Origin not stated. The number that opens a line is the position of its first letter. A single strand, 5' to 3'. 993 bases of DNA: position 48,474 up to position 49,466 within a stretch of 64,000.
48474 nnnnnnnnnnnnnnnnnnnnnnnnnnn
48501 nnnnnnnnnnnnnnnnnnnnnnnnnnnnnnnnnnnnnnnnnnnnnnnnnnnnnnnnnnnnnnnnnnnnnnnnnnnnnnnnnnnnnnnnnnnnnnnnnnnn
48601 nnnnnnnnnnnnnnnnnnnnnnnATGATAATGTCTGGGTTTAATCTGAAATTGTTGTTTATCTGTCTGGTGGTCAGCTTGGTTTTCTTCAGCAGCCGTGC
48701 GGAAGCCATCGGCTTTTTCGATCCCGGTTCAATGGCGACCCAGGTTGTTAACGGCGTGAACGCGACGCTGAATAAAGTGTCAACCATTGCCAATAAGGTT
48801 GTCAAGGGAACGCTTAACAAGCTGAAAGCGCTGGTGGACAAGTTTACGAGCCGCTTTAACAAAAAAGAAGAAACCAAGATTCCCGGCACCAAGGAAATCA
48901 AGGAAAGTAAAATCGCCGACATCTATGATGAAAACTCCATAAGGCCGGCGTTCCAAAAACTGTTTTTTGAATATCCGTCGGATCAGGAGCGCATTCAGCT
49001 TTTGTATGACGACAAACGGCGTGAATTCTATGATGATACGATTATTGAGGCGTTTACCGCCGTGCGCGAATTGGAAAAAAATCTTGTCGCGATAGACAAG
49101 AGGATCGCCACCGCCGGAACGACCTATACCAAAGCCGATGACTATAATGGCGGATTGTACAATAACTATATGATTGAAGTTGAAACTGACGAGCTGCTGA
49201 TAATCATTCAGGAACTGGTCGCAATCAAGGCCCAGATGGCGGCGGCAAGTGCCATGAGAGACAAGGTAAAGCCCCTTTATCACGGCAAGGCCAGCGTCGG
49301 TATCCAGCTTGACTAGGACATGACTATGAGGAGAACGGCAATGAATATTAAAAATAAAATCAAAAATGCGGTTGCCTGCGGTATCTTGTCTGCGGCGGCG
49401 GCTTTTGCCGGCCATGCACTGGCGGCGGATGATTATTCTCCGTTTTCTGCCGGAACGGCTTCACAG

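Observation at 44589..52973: Six consecutive secreted coiled-coil proteins between virB4 and virB8, four sharing a post-signal aromatic motif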

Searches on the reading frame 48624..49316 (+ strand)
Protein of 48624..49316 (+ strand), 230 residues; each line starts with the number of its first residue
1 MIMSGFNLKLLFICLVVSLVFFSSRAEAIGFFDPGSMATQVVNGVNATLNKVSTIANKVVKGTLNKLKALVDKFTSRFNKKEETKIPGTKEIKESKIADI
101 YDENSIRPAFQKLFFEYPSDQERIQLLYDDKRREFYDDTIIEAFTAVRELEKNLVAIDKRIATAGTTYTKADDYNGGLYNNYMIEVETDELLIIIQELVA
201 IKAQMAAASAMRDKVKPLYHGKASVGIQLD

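Call 4: search_protein_families(library=pfam, proteins=[window:48624-49316:+], max_evalue=1)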
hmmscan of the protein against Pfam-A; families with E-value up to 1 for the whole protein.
window:48624-49316:+ (230 aa): 2 families
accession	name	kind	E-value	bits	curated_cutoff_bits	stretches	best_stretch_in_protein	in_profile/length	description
PF13990.11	YjcZ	-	0.019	14.8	27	1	31-83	65-117/272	YjcZ-like protein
PF13605.11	DUF4141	-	0.073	12.9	30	1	11-59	3-50/53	Domain of unknown function (DUF4141)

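Call 9: search_protein_families(library=ncbifam, proteins=[window:48624-49316:+], max_evalue=1)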
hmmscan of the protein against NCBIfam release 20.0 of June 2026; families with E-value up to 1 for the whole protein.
window:48624-49316:+ (230 aa): 3 families
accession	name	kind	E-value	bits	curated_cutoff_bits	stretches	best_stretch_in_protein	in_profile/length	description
NF009847.0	PRK13318.1-5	equivalog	0.0065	15.8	381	1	125-203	97-173/256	type III pantothenate kinase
NF041282.1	TnpC_regulator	equivalog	0.0072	16.4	100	0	36-76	52-92/105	Tn3 family transposase post-transcriptional regulator TnpC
NF006545.0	PRK09039.1-4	equivalog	0.073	12.7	372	1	191-226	76-111/342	peptidoglycan -binding protein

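Call 17: find_encoding_contigs(protein=window:48624-49316:+, flank=10000, max_places=6)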
Protein window:48624-49316:+ (230 aa): no gene with exactly this product is on record in the collection.

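Call 18: find_homologous_proteins(query=window:48624-49316:+, max_evalue=0.01)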
Query window:48624-49316:+ (230 aa): 40 proteins with E <= 0.01 among 733 candidates.
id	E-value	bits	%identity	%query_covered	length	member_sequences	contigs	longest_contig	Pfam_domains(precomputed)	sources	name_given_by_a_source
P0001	1.3e-137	474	96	99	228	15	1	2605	-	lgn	-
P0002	1.8e-122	425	86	99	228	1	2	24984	-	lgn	-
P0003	6.1e-101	354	99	73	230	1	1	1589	PF00041.28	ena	-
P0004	3.7e-71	257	58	99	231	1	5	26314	-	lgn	-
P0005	7.1e-69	250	59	86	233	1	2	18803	-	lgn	-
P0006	1.3e-68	249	56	95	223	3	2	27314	-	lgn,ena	-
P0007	1.4e-68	249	57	89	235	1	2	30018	-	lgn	-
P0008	1.8e-68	248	56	95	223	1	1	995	-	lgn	-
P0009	7.5e-68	246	55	99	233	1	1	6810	-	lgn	-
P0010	1.4e-67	245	58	95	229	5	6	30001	-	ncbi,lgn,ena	-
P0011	1.9e-67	245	55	95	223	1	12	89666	-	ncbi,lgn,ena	-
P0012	2.4e-67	245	55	95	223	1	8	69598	-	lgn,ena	-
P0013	2.5e-67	244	57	90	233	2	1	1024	-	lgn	-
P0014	4.8e-67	244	54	95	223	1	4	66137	-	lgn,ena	-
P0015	1.0e-66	242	57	90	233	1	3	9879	-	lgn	-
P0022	2.7e-64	235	57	90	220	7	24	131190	-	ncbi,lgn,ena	-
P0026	2.2e-63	232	55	92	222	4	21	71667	-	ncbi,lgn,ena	-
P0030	9.9e-62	226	52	96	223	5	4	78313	-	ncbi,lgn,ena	-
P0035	4.6e-60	221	51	95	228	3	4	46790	-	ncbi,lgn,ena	-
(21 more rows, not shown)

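Call 19: find_encoding_contigs(protein=P0022, flank=10000, max_places=4)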
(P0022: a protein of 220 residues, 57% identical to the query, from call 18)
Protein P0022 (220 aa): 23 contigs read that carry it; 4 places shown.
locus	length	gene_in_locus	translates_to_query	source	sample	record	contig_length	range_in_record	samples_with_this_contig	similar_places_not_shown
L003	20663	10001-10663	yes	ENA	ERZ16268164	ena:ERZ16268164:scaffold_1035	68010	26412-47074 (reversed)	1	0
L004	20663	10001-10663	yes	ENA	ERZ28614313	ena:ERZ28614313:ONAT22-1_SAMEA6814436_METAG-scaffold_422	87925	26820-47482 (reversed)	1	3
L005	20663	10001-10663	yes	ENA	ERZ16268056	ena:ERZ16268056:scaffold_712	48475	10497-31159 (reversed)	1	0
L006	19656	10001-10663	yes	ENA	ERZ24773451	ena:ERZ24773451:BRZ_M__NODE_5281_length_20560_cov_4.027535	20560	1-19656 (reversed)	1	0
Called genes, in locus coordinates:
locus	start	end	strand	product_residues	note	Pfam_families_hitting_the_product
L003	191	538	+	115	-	PF04956:TrbC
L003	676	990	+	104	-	PF04956:TrbC (weak)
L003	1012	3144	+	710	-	PF04956:TrbC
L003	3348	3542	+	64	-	-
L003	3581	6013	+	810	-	PF27097:VirB4_TrbE_N (weak), PF03135:CagE_TrbE_VirB, PF19044:P-loop_TraG (faint)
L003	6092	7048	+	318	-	-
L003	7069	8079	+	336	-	PF28006:HpsJ (faint)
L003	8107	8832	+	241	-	-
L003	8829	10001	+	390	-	-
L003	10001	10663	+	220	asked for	-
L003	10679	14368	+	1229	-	-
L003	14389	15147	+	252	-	PF04335:VirB8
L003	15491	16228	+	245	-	PF04335:VirB8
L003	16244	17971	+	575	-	PF03524:CagX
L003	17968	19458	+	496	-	PF12396:DUF3659 (faint), PF21785:Bflower_2, PF05593:RHS_repeat (faint), PF21784:Bflower (weak), PF21785:Bflower_2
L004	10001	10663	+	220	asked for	-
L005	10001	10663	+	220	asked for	-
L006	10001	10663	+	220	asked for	-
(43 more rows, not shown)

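Call 20: list_cluster_members(proteins=[P0022, P0011, P0010, P0026, P0030, P0035])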
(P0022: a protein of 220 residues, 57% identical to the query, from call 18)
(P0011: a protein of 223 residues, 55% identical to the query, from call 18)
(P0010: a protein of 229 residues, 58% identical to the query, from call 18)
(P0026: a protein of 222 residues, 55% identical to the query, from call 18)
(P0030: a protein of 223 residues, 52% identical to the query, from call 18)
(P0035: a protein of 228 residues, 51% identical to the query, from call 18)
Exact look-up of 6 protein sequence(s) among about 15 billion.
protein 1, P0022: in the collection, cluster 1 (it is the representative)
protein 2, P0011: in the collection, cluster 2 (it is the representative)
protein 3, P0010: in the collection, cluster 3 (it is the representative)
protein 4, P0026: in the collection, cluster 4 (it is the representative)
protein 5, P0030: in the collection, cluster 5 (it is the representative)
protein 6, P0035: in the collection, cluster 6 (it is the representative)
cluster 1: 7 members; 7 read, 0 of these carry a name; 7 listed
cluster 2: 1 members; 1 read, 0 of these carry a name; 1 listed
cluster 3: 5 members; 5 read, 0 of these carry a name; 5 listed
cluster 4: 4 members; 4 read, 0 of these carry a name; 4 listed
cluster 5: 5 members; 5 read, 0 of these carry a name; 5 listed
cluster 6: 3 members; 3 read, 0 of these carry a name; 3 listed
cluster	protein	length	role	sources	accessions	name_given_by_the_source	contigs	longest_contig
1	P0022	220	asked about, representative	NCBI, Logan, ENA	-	-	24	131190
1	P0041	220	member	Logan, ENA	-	-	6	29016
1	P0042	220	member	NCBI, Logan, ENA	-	-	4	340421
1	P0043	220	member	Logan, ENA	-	-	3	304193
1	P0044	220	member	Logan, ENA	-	-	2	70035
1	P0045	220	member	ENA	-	-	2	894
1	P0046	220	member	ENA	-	-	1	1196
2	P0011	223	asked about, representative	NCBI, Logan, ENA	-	-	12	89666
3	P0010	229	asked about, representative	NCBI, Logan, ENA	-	-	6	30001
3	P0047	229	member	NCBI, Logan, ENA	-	-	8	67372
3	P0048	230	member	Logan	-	-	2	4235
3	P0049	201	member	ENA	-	-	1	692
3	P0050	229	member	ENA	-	-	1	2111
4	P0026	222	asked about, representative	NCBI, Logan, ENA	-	-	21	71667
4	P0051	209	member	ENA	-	-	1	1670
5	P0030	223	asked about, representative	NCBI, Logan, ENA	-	-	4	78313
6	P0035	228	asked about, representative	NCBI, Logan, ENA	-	-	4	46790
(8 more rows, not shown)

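Call 23: find_related_loci(query=A1, collection=genome_contigs, flank=10000)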
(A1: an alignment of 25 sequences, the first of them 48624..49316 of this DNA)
Query A1 (230 aa) in genome_contigs; peptide patterns used: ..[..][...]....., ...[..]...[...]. (x = any residue, [..] = any of these).
105 stretches matched a pattern; 19 encode a relative of the query (tblastn E <= 1e-3); 19 distinct loci.
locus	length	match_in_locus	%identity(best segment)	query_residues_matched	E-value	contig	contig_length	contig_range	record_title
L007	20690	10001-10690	97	1-230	1e-150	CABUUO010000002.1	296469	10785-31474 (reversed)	MAG TPA_asm: uncultured proteobacterium isolate MGYG-HGUT-04400 genome assembly, contig: GUT_GENOME272660_2, whole genom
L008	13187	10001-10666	58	1-221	6e-76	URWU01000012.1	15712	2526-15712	uncultured Alphaproteobacteria bacterium isolate UMGS1426 genome assembly, contig: NODE_385_length_15712_cov_5.109472, w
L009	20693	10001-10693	54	1-230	4e-75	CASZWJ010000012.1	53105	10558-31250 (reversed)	MAG: uncultured Alphaproteobacteria bacterium isolate extra-SRR5580761.40_1677796859 genome assembly, contig: NODE_746_l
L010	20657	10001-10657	55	1-219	1e-74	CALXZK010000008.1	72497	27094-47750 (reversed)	MAG: uncultured Alphaproteobacteria bacterium isolate BRZ_QR__bin60 genome assembly, contig: BRZ_QR__NODE_234_length_724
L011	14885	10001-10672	54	1-224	3e-73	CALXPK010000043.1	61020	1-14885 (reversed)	MAG: uncultured Alphaproteobacteria bacterium isolate E04__bin53 genome assembly, contig: E04__k127_3528140, whole genom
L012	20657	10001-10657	55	1-219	4e-71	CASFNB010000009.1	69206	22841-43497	uncultured proteobacterium isolate A1_L3_371371_idba_bin.16 genome assembly, contig: A1_L3_371371_idba_bin.16.fa_scaffol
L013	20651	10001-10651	54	3-219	1e-68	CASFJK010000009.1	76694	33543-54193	uncultured proteobacterium isolate B12_L1_324324_idba_bin.34 genome assembly, contig: B12_L1_324324_idba_bin.34.fa_scaff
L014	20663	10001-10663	52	2-222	9e-69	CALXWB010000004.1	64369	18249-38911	MAG: uncultured Alphaproteobacteria bacterium isolate BRZ_AT__bin33 genome assembly, contig: BRZ_AT__NODE_597_length_643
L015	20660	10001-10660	51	1-220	5e-66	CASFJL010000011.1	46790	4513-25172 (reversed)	uncultured proteobacterium isolate B15_L3_338338_idba_bin.30 genome assembly, contig: B15_L3_338338_idba_bin.30.fa_scaff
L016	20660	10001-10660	46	2-220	2e-58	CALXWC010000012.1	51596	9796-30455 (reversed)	MAG: uncultured Alphaproteobacteria bacterium isolate BRZ_QQ__bin19 genome assembly, contig: BRZ_QQ__NODE_656_length_515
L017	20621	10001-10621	57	12-219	5e-71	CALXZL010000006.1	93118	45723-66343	MAG: uncultured Alphaproteobacteria bacterium isolate BRZ_FT__bin57 genome assembly, contig: BRZ_FT__NODE_410_length_931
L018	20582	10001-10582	58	25-219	5e-67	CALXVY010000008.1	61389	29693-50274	MAG: uncultured Alphaproteobacteria bacterium isolate BRZ_KI__bin16 genome assembly, contig: BRZ_KI__NODE_699_length_613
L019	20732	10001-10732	32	8-217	5e-30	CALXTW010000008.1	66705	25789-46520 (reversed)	MAG: uncultured Alphaproteobacteria bacterium isolate BRZ_RR__bin74 genome assembly, contig: BRZ_RR__NODE_434_length_667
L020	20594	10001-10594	37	36-217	2e-26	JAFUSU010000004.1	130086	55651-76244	MAG: Alphaproteobacteria bacterium isolate RGIG4793 Roe_deer_Reticulum-3__c256, whole genome shotgun sequence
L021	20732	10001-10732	32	8-217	4e-25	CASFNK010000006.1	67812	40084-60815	uncultured proteobacterium isolate SI.B29.metabat-bins.91 genome assembly, contig: SI.B29.metabat-bins.91.fa_k141_16175,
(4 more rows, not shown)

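Call 24: search_solved_structures(query=A1, max_evalue=10, show_alignments=3)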
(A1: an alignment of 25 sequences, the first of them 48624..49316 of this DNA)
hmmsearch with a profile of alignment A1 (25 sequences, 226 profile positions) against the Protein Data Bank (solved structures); distinct sequences matched with E-value up to 10: 9.
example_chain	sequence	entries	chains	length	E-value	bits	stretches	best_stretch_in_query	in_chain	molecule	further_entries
9e5c_2e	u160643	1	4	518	0.46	13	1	40-106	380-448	RSP2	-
4lgr_B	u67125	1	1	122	0.73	12.3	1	103-180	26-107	Camelid nanobody (VHH3)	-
3stb_A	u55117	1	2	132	0.88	12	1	112-162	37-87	single domain antibody VHH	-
4ye5_A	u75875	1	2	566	0.96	11.9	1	43-103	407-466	Peptidoglycan synthetase penicillin-binding protein 3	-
7x4i_E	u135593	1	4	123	1.3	11.5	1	112-164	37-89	nanobody aSA3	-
8f95_H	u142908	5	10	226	1.5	11.3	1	127-183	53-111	Ky15.2 Antibody, heavy chain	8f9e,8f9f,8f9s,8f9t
5grj_H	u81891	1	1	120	1.7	11.1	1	124-164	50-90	avelumab H chain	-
9h76_B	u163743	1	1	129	2.1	10.8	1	116-161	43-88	Nanobody NB53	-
6n4n_C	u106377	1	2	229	4.2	9.8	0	145-186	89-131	Rosetta-designed danoprevir/NS3a complex reader 2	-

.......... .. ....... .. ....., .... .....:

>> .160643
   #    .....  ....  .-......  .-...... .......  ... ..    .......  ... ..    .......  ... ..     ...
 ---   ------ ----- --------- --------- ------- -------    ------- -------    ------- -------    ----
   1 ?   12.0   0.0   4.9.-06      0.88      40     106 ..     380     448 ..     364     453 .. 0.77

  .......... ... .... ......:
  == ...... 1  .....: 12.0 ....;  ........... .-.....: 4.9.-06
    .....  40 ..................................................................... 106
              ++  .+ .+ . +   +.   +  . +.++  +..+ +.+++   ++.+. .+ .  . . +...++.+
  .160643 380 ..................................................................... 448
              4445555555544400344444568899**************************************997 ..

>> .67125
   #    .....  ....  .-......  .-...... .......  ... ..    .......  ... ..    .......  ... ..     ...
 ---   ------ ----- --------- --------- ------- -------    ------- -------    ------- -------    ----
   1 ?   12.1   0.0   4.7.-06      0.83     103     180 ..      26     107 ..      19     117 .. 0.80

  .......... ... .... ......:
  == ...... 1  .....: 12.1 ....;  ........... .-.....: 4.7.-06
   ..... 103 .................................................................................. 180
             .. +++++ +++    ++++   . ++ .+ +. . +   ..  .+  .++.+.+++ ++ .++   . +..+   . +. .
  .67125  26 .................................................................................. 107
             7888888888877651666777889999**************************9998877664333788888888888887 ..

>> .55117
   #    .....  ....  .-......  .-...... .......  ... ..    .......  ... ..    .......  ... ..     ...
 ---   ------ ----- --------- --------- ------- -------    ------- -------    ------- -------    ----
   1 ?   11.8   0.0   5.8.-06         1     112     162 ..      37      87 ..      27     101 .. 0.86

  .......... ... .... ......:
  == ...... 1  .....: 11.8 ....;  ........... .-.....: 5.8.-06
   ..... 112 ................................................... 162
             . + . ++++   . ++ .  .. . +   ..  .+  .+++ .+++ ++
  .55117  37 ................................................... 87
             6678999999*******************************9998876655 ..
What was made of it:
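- A sequence search of the PDB finds no VirB5, TraC, TrwJ or CagL (call 24).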

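Call 30: predict_structure(alignment_id=A1)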
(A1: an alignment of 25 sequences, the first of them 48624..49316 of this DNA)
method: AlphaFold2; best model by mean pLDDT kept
length: 230 residues; sequences in the alignment: 25
mean_pLDDT: 55.5   pTM: 0.36
mean pLDDT of the five models: 55.5, 53.8, 52.7, 50.5, 44.5
residues with pLDDT >= 90: 0; 70-90: 25; 50-70: 134; < 50: 71
segments of 3 or more residues with pLDDT < 50: 1-7, 19-57, 77-95, 227-230
pLDDT, mean of each block of 10 residues (from residue 1): 43 56 38 32 34 44 57 53 37 50 60 72 77 70 61 63 61 62 66 63 61 63 53
secondary structure, 60 per line:
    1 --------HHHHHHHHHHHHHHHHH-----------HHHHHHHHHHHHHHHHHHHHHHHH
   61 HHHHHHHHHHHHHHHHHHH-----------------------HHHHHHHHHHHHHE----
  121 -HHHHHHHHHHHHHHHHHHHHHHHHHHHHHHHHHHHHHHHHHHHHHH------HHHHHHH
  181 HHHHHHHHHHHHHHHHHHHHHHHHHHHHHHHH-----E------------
elements in order: H9-25 H37-79 H103-115 H122-167 H174-212

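Call 37: fold_search(model_id=the predicted structure, library=pdb)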
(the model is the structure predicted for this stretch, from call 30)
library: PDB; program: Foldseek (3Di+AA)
matches with E <= 10: 363; with E <= 0.001: 0
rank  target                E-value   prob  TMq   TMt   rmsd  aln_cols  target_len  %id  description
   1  6zbc_D                2.5e-01  0.21  0.21  0.23  16.3       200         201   16  Merozoite surface protein 1 (MSP-1) from Plasmodium falciparum, main conformation (released 2021-05-19)
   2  6zbf_D                2.9e-01  0.20  0.20  0.23  15.9       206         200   16  Merozoite surface protein 1 (MSP-1) from Plasmodium falciparum, alternative conformation 3 (released 2021-05-19)
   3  6egc                  3.6e-01  0.41  0.25  0.35  21.3       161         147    9  Single-chain version of 2L4HC2_23 (PDB 5J0K) (released 2019-05-29)
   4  4uos                  4.4e-01  0.10  0.16  0.19  24.0       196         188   14  Thermodynamic hyperstability in parametrically designed helical bundles (released 2014-11-05)
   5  8w6e_A                5.2e-01  0.35  0.28  0.39  23.2       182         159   13  De novo design of HBC599 binder (released 2024-11-27)
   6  5msj_X                6.5e-01  0.23  0.27  0.30  26.3       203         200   10  Mouse PA28alpha (released 2017-09-13)
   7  9fed                  6.5e-01  0.12  0.20  0.23  15.0       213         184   11  Single-chain chimeric protein mimicking the interaction between HR1 and HR2 in HIV gp41 (released 2025-05-28)
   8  7dr6_G                7.2e-01  0.15  0.24  0.27  26.9       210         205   13  PA28alpha-beta in complex with immunoproteasome (released 2021-01-20)
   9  8bsb_B                7.2e-01  0.08  0.15  0.20  25.9       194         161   11  Vc1313-LBD bound to D-lysine (released 2023-06-07)
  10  5msj_F                7.6e-01  0.66  0.34  0.38   7.9       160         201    9  Mouse PA28alpha (released 2017-09-13)
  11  8to0_C                7.6e-01  0.38  0.32  0.39  18.6       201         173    6  48-nm repeating structure of doublets from mouse sperm flagella (released 2023-11-01)
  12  5msj_Q                7.6e-01  0.20  0.28  0.31  26.8       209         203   11  Mouse PA28alpha (released 2017-09-13)
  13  5msj_B                8.5e-01  0.20  0.27  0.30  26.3       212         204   10  Mouse PA28alpha (released 2017-09-13)
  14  7drw_L                8.5e-01  0.20  0.27  0.29  25.2       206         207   12  Bovine 20S immunoproteasome in complex with two human PA28alpha-beta activators (released 2021-01-20)
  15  7jh6_A                8.5e-01  0.16  0.26  0.33  21.8       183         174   11  De novo designed two-domain di-Zn(II) and porphyrin-binding protein (released 2020-12-09)
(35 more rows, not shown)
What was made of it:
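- Tried and rejected: The first AF2 model, from 25 sequences, had pLDDT 55 and was useless for Foldseek (calls 30, 37).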

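Call 43: search_protein_representatives(alignment_id=A1)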
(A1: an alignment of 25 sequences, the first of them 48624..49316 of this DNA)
Query: 25 sequences, 226 profile positions. Proteins with E-value up to 0.001 (for the whole library): 148; up to 1e-10: 86; up to 1e-30: 16. The best 148 are listed.
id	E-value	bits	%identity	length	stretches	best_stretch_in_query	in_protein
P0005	1.2e-97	342.0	-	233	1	1-225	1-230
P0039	5.1e-86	304.0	-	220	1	3-222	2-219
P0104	1.2e-65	237.4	-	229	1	1-224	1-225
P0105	1.5e-40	155.2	-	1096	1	11-223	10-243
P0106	2.5e-39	151.2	-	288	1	2-223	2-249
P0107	2.3e-35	138.3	-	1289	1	5-222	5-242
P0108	4.1e-35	137.5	-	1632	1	3-222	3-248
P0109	6.9e-35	136.7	-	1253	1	8-224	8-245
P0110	1.5e-34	135.6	-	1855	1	6-222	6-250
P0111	1.1e-33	132.8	-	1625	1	12-218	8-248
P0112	2.2e-33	131.8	-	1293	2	6-220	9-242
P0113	1.1e-32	129.5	-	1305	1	4-210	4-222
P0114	2.9e-32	128.1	-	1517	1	1-223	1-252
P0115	1.7e-31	125.6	-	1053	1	3-218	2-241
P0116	2.6e-31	125.0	-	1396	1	3-220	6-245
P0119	9.7e-28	113.3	-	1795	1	30-216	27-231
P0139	2.3e-23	99.1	-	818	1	5-215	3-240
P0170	1.3e-13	67.1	-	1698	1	36-215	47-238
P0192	3.9e-10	55.8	-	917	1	96-215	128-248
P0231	8.9e-06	41.5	-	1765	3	6-153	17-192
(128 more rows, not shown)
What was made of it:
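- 48624..49316 (+): E (230 aa). VirB5-sized paralogue with mature N-terminus (IG)FFDPGS. In most relatives it is the N-terminal domain of a giant E-F protein. There are 148 cluster representatives, mostly 1250-1850 aa, with this domain at the N-terminus (call 43).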

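Call 44: search_protein_families(library=pfam, proteins=[P0105, P0110, P0119, P0170, P0231, P0139, P0192], max_evalue=0.1)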
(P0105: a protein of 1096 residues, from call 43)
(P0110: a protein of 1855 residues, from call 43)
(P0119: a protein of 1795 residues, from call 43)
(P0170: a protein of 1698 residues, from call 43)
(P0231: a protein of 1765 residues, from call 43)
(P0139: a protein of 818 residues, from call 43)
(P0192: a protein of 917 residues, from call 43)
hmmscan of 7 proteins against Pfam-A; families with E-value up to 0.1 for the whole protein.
P0105 (1096 aa): 1 family
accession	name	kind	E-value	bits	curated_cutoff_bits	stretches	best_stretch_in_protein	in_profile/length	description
PF18351.6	Ago_N_1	-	0.047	14.6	25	0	327-353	48-74/95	Fungal Argonaute N-terminal domain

P0110 (1855 aa): 0 families

P0119 (1795 aa): 1 family
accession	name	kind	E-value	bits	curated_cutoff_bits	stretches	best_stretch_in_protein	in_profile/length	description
PF22312.2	SgrA_ig-like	-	0.065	13.8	27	0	1185-1283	5-104/110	SgrA, immunoglobulin-like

P0170 (1698 aa): 0 families

P0231 (1765 aa): 0 families

P0139 (818 aa): 1 family
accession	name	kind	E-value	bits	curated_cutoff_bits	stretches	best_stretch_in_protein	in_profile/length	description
PF16702.10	DUF5063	-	0.0072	17.2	27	0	51-221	4-165/167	Domain of unknown function (DUF5063)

P0192 (917 aa): 1 family
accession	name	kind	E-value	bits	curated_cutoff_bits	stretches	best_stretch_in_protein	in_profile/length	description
PF11212.13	DUF2999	-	0.09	13.5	25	0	190-211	3-24/82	Protein of unknown function (DUF2999)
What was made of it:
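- There are no toxin or enzyme domains (calls 4, 9, 44).
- Tried and rejected: Pfam scan of seven giant E-F homologues found no domains (call 44).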

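Call 55: predict_structure(alignment_id=A3)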
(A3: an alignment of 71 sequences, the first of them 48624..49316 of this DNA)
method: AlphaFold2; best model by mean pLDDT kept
length: 230 residues; sequences in the alignment: 71
mean_pLDDT: 77.2   pTM: 0.59
mean pLDDT of the five models: 77.2, 73.7, 73.6, 73.2, 72.8
residues with pLDDT >= 90: 65; 70-90: 94; 50-70: 46; < 50: 25
segments of 3 or more residues with pLDDT < 50: 1-3, 31-33, 40-42, 79-85, 227-230
pLDDT, mean of each block of 10 residues (from residue 1): 65 91 65 48 53 64 71 61 49 82 92 92 94 91 87 87 83 87 85 86 91 92 60
secondary structure, 60 per line:
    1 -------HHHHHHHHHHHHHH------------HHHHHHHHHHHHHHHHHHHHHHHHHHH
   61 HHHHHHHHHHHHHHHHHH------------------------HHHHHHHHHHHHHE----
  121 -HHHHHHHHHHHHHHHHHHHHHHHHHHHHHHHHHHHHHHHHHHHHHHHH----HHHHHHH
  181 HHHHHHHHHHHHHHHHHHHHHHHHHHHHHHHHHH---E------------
elements in order: H8-21 H34-78 H103-115 H122-169 H174-214
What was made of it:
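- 48624..49316 (+): AF2 pLDDT is 77, all-alpha, with three helices of 41-48 residues and one short helix (call 55).
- On VirB5/TrbJ (PF07996): The AF2 model of E has pLDDT 77 and helices at 34-78, 103-115, 122-169 and 174-214 (call 55).
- Fold: the AF2 model is an all-alpha bundle of long helices of VirB5 size (call 55).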
